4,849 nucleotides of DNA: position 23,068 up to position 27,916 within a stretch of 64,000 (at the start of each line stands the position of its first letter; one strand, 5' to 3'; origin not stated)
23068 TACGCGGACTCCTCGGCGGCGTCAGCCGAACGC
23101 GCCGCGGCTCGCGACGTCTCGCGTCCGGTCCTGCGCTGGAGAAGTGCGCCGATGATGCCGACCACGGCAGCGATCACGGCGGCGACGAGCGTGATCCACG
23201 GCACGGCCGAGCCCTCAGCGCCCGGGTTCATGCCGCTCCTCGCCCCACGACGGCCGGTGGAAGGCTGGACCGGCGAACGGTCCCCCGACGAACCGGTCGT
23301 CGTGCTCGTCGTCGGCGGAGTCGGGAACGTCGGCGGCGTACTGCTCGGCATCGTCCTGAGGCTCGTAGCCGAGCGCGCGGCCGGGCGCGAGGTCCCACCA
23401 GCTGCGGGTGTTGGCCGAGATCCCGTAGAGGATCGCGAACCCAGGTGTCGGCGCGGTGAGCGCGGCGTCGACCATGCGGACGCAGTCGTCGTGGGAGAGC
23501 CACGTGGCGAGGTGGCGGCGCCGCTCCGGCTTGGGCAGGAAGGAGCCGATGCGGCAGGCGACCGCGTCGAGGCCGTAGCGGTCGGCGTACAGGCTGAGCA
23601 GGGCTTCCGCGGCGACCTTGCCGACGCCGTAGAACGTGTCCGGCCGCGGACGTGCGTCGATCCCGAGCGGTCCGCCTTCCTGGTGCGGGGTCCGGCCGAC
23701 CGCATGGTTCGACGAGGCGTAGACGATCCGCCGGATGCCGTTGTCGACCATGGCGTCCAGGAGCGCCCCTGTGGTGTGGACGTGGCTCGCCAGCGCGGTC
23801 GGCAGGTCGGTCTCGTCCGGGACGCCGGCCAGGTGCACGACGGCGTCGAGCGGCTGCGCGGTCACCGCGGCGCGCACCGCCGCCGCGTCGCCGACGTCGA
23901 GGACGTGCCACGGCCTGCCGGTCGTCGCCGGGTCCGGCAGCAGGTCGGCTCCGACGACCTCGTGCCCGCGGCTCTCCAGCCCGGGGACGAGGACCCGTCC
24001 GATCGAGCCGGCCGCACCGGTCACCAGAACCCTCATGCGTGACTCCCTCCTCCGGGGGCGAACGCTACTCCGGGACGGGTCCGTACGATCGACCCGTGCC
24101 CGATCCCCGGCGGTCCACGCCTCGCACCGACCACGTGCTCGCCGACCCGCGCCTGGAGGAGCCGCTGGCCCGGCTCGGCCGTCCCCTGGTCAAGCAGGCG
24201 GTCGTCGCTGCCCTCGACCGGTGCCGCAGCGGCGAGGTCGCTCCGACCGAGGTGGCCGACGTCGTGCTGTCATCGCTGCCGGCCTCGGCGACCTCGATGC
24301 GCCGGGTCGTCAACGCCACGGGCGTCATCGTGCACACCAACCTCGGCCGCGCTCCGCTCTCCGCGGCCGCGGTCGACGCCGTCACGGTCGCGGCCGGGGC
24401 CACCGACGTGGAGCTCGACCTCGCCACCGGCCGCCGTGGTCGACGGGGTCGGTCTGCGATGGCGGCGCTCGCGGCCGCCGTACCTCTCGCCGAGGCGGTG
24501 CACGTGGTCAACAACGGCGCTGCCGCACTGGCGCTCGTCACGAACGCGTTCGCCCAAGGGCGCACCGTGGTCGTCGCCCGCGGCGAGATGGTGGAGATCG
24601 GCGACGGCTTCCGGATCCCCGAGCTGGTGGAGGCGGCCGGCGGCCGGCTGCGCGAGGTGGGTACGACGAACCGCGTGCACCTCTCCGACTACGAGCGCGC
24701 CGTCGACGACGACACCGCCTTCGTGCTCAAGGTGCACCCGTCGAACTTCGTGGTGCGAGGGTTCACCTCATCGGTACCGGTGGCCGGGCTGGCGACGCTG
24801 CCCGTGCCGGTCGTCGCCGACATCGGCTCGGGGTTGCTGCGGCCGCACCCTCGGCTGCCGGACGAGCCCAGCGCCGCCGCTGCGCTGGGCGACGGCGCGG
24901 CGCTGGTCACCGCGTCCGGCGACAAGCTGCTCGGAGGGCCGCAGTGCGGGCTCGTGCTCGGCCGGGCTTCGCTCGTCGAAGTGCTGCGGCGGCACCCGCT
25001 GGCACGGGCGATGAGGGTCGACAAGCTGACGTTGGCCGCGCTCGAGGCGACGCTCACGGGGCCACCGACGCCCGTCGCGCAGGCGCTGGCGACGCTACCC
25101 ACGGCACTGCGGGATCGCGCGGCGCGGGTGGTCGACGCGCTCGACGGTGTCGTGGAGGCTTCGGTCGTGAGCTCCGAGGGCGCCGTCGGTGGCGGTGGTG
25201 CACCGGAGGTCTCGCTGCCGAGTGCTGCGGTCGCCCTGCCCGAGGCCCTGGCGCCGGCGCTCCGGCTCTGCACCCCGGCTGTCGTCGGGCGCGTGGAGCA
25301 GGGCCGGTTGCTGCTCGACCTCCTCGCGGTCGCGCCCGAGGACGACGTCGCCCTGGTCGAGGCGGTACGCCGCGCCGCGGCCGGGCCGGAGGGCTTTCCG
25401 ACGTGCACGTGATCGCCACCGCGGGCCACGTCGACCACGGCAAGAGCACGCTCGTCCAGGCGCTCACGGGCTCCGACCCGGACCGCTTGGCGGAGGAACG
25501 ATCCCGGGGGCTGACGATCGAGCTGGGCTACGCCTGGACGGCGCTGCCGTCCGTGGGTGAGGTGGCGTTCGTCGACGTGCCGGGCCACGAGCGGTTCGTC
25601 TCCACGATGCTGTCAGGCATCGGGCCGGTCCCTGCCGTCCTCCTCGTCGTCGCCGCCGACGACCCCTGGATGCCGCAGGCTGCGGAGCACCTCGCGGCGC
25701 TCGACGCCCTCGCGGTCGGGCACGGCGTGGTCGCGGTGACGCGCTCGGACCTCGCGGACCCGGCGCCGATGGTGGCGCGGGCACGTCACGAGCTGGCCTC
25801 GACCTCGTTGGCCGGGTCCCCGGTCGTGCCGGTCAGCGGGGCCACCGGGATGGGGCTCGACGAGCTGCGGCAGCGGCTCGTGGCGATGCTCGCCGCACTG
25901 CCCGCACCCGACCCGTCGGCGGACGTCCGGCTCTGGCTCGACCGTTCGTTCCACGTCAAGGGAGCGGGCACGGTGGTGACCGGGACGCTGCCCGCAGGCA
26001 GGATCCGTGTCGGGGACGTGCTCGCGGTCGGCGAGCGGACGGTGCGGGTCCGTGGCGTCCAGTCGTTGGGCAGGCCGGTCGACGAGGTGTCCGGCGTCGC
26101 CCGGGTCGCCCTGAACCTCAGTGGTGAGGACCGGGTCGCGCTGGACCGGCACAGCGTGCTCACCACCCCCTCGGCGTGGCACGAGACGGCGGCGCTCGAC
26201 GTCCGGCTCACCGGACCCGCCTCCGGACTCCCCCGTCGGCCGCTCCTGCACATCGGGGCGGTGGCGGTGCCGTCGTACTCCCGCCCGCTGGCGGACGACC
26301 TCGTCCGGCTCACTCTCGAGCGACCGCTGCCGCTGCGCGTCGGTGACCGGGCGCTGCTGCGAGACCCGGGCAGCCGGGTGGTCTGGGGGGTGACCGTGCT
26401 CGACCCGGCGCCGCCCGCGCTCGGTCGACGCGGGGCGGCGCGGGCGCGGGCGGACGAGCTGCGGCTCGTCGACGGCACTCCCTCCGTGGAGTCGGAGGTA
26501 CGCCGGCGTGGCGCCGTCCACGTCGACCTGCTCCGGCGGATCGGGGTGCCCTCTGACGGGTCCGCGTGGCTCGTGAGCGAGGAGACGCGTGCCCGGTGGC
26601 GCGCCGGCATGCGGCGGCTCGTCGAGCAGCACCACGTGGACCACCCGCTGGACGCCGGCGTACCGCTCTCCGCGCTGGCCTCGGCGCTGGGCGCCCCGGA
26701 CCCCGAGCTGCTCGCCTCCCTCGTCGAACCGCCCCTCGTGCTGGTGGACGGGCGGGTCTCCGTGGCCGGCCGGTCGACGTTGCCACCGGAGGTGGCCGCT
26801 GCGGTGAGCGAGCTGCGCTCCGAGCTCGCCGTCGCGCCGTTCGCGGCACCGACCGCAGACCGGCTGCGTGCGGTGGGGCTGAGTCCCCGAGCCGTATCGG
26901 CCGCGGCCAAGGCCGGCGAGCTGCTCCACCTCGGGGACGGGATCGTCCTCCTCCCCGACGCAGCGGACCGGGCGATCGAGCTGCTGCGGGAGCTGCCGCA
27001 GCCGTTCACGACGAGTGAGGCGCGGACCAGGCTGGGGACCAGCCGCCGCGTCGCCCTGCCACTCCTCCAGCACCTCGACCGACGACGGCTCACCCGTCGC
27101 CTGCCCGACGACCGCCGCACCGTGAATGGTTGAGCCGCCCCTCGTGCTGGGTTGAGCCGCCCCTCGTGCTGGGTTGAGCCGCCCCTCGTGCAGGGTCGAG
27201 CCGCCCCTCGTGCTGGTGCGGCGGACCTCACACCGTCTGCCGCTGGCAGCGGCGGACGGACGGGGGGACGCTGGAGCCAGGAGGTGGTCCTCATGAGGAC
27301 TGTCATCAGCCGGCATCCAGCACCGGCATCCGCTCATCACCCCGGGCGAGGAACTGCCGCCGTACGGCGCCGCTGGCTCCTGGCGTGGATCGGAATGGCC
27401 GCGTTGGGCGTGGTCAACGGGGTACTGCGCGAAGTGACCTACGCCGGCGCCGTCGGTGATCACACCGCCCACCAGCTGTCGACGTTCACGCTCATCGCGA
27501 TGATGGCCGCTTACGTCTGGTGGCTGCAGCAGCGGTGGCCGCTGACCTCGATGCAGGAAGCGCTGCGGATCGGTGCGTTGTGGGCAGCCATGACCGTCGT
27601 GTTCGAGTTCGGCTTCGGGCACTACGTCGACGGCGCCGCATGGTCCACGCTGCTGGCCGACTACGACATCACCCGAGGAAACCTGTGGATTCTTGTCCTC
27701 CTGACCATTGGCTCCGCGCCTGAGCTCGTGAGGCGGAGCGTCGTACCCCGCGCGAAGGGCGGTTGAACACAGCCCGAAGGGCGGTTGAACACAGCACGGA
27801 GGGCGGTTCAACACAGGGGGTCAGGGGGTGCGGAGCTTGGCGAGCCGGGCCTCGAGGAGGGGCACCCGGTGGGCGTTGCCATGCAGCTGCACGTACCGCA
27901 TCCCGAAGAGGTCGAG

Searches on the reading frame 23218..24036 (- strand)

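Call 71: search_protein_families(library=pfam, proteins=[window:23218-24036:-], max_evalue=0.00001)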
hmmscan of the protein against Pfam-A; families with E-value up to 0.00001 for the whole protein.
window:23218-24036:- (273 aa): 5 families
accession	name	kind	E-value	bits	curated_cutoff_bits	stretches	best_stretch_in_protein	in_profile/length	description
PF01370.27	Epimerase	-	5.5e-27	95.2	20.9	1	3-165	1-171/240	NAD dependent epimerase/dehydratase family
PF16363.11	GDP_Man_Dehyd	-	7e-12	45.9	27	1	4-162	1-179/332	GDP-mannose 4,6 dehydratase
PF01073.25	3Beta_HSD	-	2e-08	34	22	1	4-118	1-125/280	3-beta hydroxysteroid dehydrogenase/isomerase family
PF13460.12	NAD_binding_10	-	7.5e-08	32.9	27.2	1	7-117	1-106/184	NAD(P)H-binding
PF04321.23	RmlD_sub_bind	-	1.3e-07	31.4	27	1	1-153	1-142/287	RmlD substrate binding domain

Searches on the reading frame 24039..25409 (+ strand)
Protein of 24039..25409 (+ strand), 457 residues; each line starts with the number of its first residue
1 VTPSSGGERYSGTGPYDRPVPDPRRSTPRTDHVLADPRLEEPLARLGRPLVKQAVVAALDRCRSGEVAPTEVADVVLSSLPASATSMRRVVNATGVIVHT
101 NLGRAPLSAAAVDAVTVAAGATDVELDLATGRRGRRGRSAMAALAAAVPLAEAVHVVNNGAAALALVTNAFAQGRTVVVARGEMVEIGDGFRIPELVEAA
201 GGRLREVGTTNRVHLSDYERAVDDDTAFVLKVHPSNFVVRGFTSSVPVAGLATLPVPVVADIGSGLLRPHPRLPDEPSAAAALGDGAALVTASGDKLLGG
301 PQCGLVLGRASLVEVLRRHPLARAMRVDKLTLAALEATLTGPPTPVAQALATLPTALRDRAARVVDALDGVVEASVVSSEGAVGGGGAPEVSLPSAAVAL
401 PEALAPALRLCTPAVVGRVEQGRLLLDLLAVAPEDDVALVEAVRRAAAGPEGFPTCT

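Call 72: search_protein_families(library=pfam, proteins=[window:24039-25409:+], max_evalue=0.00001)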
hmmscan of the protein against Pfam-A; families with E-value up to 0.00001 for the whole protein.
window:24039-25409:+ (457 aa): 2 families
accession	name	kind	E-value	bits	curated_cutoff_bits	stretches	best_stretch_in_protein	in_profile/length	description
PF03841.19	SelA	-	5.8e-96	322.2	22.8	1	90-430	1-365/367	L-seryl-tRNA selenium transferase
PF12390.13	Se-cys_synth_N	-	1.2e-09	38.5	22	1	25-63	2-40/40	Selenocysteine synthase N terminal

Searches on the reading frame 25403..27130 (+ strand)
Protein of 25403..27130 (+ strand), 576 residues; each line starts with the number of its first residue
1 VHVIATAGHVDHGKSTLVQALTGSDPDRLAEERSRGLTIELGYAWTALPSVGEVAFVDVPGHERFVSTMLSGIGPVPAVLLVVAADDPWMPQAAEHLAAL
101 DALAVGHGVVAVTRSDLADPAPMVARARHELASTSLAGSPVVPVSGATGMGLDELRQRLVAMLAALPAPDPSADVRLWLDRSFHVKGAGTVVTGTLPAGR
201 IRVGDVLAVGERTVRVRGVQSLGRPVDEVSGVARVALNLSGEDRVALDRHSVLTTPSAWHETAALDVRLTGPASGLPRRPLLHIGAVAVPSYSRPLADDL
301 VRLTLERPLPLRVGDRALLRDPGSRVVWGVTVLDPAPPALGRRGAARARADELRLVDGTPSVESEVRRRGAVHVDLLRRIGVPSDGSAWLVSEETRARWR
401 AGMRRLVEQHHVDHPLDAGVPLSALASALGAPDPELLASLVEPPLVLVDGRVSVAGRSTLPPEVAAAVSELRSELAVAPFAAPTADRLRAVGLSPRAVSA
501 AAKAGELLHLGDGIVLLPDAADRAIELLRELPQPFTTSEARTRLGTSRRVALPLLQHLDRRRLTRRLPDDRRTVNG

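Call 40: find_homologous_proteins(query=window:25403-27130:+, max_evalue=1e-30)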
Query window:25403-27130:+ (576 aa): 7999 proteins with E <= 1e-30 among 8000 candidates; the best 120 are listed.
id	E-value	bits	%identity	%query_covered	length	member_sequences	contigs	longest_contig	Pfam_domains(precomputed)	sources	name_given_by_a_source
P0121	0.0e+0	1215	100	100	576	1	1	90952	PF09107.18,PF00009.34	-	-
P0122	0.0e+0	1053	87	100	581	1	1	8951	PF09107.18,PF00009.34,PF25461.2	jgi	jgi:selenocysteine-specific elongation factor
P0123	0.0e+0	1050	87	100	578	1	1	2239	PF09107.18,PF00009.34,PF25461.2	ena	-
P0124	0.0e+0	1040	87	100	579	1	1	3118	PF09107.18,PF00009.34,PF25461.2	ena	-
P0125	0.0e+0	1034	85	100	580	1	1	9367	PF09107.18,PF00009.34,PF25461.2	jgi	jgi:selenocysteine-specific elongation factor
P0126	0.0e+0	1015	84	100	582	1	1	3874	PF09107.18,PF00009.34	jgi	jgi:selenocysteine-specific elongation factor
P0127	7.5e-234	796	68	100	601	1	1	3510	PF09107.18,PF00009.34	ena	-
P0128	4.8e-232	790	68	100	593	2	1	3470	PF09107.18,PF00009.34,PF25461.2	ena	-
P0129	9.7e-230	782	67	100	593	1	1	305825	PF09107.18,PF00009.34,PF25461.2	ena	-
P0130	6.8e-227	773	68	100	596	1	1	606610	PF09107.18,PF00009.34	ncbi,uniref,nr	ncbi:selenocysteine-specific translation elongation factor [Nocardioides caldifontis]|uniref:selenoc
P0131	1.3e-226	772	67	100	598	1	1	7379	PF09107.18,PF00009.34,PF25461.2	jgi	jgi:selenocysteine-specific elongation factor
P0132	3.3e-226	771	68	99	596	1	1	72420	PF09107.18,PF00009.34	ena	-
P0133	3.7e-226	770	68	100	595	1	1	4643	PF09107.18,PF00009.34,PF25461.2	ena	-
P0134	1.5e-225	768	67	99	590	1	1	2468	PF09107.18,PF00009.34,PF25461.2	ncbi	-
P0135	2.5e-225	768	65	100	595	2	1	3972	PF09107.18,PF00009.34,PF25461.2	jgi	jgi:selenocysteine-specific elongation factor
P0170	2.0e-216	738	66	100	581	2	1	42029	PF09107.18,PF00009.34,PF25461.2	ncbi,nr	ncbi:MAG: selB [Marmoricola sp.]|nr:selB [Marmoricola sp.]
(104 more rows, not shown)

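Call 42: find_encoding_contigs(protein=P0122, flank=5000, max_places=2)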
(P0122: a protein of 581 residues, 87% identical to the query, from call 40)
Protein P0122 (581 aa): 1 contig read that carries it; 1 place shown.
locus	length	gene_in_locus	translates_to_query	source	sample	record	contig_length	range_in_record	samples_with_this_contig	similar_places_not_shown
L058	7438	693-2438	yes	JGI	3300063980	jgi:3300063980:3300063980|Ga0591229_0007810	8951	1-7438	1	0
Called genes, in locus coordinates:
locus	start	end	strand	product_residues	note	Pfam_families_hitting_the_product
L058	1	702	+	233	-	?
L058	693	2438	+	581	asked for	PF00009:GTP_EFTU, PF25461:Beta-barrel_SelB (faint), PF09107:WHD_3rd_SelB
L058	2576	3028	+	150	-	-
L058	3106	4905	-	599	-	PF04250:DUF429, PF04607:RelA_SpoT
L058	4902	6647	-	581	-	PF07885:Ion_trans_2, PF02254:TrkA_N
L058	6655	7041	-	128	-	PF19931:DUF6394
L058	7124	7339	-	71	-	PF09360:zf-CDGSH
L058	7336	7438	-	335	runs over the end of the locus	PF14518:Haem_oxygenas_2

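Call 43: find_encoding_contigs(protein=P0125, flank=5000, max_places=2)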
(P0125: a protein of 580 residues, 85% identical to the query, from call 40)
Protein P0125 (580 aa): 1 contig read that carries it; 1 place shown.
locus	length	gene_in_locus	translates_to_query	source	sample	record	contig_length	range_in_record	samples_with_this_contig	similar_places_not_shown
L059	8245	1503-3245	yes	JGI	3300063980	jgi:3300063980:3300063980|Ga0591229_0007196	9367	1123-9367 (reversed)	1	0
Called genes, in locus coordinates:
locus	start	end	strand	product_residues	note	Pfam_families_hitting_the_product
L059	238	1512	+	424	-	PF12390:Se-cys_synth_N (weak), PF03841:SelA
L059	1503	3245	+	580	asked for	PF00009:GTP_EFTU, PF25461:Beta-barrel_SelB (faint), PF09107:WHD_3rd_SelB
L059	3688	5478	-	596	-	PF04250:DUF429, PF04607:RelA_SpoT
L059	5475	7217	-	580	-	PF07885:Ion_trans_2 (weak), PF02254:TrkA_N, PF13478:XdhC_C (faint), PF02254:TrkA_N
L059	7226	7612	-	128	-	PF19931:DUF6394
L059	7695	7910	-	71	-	PF09360:zf-CDGSH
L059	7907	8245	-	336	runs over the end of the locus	PF14518:Haem_oxygenas_2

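Call 44: find_encoding_contigs(protein=P0126, flank=5000, max_places=2)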
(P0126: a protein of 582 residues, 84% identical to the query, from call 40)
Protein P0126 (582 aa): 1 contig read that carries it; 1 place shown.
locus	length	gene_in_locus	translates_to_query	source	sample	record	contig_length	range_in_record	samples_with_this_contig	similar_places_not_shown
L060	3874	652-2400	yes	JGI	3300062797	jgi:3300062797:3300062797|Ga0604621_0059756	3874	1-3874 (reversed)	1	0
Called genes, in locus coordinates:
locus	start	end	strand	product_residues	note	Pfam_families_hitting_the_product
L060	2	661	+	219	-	PF03841:SelA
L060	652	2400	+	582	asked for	PF00009:GTP_EFTU, PF09107:WHD_3rd_SelB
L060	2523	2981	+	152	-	-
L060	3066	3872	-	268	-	?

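Call 66: find_encoding_contigs(protein=P0130, flank=2500, max_places=1)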
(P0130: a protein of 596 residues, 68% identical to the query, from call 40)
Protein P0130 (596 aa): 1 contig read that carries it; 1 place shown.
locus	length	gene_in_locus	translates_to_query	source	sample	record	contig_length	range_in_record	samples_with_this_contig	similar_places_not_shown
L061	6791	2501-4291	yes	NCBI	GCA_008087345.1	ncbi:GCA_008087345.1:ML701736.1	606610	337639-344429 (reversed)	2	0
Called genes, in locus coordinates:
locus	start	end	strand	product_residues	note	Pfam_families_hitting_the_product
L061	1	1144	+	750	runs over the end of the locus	PF00403:HMA, PF00122:E1-E2_ATPase, PF00702:Hydrolase, PF12710:HAD (weak)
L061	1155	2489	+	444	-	PF12390:Se-cys_synth_N, PF03841:SelA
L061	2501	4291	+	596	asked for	PF00009:GTP_EFTU, PF09107:WHD_3rd_SelB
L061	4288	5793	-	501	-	PF07992:Pyr_redox_2 (faint), PF01266:DAO, PF01593:Amino_oxidase (faint), PF13450:NAD_binding_8 (weak), PF00355:Rieske (weak)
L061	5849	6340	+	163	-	PF04075:F420H2_quin_red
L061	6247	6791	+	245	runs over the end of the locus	PF03466:LysR_substrate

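Call 67: find_encoding_contigs(protein=P0170, flank=2500, max_places=1)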
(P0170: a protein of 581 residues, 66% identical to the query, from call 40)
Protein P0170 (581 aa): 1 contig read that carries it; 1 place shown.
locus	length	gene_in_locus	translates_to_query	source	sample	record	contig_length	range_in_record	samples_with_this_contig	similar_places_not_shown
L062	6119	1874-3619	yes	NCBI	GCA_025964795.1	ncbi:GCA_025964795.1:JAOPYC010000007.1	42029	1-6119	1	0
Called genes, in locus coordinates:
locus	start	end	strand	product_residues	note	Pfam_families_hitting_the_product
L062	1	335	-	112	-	PF00586:AIRS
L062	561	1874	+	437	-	PF12390:Se-cys_synth_N, PF03841:SelA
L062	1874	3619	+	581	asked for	PF00009:GTP_EFTU, PF25461:Beta-barrel_SelB (weak), PF09107:WHD_3rd_SelB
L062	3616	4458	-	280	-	PF01226:Form_Nir_trans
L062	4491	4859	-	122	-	PF00581:Rhodanese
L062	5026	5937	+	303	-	PF00106:adh_short, PF08659:KR, PF13561:adh_short_C2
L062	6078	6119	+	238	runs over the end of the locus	PF03458:Gly_transporter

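Call 83: find_encoding_contigs(protein=P0124, flank=2000, max_places=1)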
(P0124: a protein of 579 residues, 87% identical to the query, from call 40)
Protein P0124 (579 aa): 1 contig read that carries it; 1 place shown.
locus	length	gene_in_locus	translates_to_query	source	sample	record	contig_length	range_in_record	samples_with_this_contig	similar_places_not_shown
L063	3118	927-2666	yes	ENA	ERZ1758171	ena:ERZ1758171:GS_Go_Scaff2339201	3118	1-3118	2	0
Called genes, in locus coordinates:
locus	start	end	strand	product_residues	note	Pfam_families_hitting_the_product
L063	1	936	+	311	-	?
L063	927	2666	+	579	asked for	PF00009:GTP_EFTU, PF25461:Beta-barrel_SelB (faint), PF09107:WHD_3rd_SelB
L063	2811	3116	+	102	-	?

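Call 84: find_encoding_contigs(protein=P0123, flank=2000, max_places=1)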
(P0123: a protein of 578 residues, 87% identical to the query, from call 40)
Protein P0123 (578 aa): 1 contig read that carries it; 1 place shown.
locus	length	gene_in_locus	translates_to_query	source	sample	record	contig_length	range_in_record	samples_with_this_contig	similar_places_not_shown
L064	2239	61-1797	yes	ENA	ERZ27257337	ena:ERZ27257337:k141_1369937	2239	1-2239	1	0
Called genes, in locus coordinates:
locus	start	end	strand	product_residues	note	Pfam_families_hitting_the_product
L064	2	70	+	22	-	?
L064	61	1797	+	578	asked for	PF00009:GTP_EFTU, PF25461:Beta-barrel_SelB (faint), PF09107:WHD_3rd_SelB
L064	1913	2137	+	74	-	-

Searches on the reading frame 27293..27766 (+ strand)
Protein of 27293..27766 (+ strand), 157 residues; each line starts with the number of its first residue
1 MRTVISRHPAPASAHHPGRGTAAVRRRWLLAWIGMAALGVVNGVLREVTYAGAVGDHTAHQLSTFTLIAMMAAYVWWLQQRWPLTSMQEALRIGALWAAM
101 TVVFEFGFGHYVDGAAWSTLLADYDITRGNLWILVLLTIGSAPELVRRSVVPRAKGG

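Call 19: find_encoding_contigs(protein=window:27293-27766:+, flank=10000, max_places=10)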
Protein window:27293-27766:+ (157 aa): no gene with exactly this product is on record in the collection.

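Call 72: search_protein_families(library=pfam, proteins=[window:27293-27763:+], max_evalue=0.00001)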
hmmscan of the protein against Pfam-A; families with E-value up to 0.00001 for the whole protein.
window:27293-27763:+ (157 aa): 0 families
